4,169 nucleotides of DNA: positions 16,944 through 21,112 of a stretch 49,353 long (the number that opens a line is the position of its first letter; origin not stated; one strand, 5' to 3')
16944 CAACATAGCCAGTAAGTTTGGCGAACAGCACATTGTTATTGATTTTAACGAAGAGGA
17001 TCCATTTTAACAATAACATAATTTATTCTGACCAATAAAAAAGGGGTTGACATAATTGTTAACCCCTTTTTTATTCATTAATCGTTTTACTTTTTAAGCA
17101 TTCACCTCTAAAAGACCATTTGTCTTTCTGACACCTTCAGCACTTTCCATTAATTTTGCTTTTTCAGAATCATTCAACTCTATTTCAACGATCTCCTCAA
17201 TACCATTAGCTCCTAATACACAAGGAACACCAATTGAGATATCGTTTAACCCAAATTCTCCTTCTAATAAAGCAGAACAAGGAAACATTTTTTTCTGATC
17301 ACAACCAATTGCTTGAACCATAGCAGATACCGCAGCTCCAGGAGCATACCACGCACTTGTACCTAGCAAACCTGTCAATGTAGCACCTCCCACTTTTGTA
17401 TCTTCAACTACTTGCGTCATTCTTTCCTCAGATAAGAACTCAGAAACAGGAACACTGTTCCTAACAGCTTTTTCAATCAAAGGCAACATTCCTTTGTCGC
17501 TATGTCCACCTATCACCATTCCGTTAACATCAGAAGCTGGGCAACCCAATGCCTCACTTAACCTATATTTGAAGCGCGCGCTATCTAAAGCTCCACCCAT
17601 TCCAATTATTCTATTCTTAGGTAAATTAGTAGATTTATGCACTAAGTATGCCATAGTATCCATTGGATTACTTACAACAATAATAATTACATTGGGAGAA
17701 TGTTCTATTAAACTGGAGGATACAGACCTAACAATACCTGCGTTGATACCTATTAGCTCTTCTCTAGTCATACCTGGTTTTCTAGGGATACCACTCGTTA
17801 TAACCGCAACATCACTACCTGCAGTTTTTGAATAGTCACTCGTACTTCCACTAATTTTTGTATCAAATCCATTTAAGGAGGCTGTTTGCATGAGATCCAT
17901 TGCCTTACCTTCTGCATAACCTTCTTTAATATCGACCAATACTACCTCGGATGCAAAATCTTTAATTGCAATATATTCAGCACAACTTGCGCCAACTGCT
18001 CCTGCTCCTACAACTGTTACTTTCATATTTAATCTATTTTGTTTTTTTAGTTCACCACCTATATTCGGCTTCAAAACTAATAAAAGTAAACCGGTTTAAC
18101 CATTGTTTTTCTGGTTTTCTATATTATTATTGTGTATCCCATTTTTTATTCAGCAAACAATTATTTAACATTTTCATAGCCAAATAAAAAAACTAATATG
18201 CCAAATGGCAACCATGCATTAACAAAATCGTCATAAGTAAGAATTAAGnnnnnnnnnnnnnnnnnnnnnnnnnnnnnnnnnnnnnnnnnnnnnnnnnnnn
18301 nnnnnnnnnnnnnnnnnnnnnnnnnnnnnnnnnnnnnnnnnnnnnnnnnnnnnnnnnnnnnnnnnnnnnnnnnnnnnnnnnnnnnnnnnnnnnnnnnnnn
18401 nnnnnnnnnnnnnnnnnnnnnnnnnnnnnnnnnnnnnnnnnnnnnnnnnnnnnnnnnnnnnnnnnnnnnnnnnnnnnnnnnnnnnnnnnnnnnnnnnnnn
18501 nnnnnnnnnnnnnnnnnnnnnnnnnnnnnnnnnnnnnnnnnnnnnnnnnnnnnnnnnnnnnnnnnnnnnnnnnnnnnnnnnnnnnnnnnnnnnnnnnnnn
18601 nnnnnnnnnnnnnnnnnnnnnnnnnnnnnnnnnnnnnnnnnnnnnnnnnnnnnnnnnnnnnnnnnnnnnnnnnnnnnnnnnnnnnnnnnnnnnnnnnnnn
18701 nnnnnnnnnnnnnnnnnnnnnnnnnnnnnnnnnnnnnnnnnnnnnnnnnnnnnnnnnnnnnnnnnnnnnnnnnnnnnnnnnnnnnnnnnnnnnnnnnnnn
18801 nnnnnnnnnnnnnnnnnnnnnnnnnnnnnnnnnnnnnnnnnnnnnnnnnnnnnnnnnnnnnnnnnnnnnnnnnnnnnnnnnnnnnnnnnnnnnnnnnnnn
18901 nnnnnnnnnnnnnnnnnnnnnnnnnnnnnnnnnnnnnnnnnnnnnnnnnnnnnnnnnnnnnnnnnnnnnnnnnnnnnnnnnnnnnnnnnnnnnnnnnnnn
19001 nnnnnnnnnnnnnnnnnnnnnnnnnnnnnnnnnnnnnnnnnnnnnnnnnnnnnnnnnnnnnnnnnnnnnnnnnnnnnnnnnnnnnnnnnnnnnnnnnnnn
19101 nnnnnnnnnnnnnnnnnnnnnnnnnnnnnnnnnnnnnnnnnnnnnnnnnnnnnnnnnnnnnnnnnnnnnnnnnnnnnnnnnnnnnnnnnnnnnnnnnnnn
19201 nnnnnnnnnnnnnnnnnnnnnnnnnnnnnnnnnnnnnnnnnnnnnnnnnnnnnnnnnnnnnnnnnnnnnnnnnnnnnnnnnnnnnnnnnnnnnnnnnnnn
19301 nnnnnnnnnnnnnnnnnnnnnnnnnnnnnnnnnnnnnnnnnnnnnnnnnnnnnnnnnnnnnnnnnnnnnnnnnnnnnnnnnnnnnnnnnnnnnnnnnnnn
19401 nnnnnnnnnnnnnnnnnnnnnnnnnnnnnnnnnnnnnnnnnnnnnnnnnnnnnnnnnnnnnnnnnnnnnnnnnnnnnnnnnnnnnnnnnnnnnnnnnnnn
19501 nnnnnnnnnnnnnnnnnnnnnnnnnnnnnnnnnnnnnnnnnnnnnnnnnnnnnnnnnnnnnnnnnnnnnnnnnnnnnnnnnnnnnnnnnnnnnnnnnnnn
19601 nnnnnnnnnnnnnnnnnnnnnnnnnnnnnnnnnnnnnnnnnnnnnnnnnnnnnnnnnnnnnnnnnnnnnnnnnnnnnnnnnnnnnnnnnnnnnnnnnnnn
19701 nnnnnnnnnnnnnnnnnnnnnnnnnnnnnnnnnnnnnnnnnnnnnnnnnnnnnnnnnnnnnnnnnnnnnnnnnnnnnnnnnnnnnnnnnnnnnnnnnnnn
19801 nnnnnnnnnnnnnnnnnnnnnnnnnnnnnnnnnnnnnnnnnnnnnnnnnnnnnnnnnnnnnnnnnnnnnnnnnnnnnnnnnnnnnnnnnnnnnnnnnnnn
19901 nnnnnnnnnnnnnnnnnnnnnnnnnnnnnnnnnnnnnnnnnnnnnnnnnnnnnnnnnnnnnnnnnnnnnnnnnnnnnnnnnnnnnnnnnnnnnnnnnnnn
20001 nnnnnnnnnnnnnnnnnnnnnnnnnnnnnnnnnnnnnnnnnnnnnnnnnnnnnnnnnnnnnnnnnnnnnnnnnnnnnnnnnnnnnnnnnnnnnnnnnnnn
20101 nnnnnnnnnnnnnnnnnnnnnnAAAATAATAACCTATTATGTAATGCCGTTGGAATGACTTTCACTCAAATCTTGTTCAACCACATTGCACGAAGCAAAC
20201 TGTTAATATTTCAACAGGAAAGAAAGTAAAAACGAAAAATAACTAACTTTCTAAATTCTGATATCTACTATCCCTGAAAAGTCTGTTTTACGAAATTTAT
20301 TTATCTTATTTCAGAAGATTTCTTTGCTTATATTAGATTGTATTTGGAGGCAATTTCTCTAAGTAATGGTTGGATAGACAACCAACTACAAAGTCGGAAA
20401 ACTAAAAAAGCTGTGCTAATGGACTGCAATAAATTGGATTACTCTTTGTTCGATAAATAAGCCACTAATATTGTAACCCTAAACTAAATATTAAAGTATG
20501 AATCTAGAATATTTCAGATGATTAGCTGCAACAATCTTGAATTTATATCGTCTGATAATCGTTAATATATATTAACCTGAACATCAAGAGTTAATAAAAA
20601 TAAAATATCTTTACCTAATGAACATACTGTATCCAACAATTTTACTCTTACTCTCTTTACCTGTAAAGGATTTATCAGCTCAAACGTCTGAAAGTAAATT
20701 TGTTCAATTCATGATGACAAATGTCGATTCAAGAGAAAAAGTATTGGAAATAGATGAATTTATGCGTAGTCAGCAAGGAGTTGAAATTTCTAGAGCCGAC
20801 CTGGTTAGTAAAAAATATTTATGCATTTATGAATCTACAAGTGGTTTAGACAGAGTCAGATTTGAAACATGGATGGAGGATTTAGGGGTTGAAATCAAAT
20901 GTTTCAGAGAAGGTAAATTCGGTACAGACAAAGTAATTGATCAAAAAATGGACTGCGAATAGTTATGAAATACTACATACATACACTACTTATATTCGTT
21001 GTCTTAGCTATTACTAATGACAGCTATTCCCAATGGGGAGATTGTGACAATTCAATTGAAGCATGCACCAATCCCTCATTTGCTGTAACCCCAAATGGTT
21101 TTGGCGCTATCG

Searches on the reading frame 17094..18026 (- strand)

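Call 70: search_protein_families(library=pfam, proteins=[window:17094-18026:-], max_evalue=0.00001)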
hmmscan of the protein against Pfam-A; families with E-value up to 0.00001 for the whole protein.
window:17094-18026:- (310 aa): 2 families
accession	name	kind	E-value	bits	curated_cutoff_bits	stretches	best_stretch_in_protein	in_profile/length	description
PF00056.29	Ldh_1_N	-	2.3e-43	148.1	27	1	1-142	1-141/141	lactate/malate dehydrogenase, NAD binding domain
PF02866.23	Ldh_1_C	-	8.8e-21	75.1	22.6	1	147-299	3-163/174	lactate/malate dehydrogenase, alpha/beta C-terminal domain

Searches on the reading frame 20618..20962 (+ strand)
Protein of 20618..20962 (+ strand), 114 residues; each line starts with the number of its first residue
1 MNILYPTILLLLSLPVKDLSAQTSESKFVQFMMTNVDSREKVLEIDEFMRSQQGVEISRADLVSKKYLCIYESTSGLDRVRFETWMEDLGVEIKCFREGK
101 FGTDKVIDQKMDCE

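Call 6: search_protein_families(library=pfam, proteins=[window:20618-20962:+], max_evalue=0.01)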
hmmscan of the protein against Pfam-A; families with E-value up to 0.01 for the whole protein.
window:20618-20962:+ (114 aa): 0 families

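Call 7: search_protein_families(library=ncbifam, proteins=[window:20618-20962:+], max_evalue=0.01)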
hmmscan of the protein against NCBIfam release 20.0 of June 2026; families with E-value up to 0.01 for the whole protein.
window:20618-20962:+ (114 aa): 0 families

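Call 17: find_related_loci(query=window:20618-20962:+, collection=metagenome_contigs, flank=6000)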
Query window:20618-20962:+ (114 aa) in metagenome_contigs; peptide patterns used: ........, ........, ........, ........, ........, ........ (x = any residue, [..] = any of these).
90 stretches matched a pattern; 10 encode a relative of the query (tblastn E <= 1e-3); 10 distinct loci.
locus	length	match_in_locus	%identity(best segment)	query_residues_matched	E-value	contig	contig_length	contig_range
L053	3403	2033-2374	92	1-114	3e-70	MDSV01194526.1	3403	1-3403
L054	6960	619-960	85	1-114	1e-65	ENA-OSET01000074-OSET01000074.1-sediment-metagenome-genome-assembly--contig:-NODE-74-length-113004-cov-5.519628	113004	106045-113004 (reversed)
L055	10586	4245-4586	85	1-114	3e-65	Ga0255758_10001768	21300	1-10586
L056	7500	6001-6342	85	1-114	2e-65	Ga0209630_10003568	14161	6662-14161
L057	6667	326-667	84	1-114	6e-65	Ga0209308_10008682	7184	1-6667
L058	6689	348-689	84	1-114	6e-65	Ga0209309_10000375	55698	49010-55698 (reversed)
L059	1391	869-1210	84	1-114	3e-67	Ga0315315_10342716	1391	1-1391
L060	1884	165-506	82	1-114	5e-57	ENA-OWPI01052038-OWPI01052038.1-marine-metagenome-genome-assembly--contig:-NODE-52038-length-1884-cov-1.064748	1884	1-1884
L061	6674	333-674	75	1-114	5e-55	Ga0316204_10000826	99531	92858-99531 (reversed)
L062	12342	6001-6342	80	1-114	1e-54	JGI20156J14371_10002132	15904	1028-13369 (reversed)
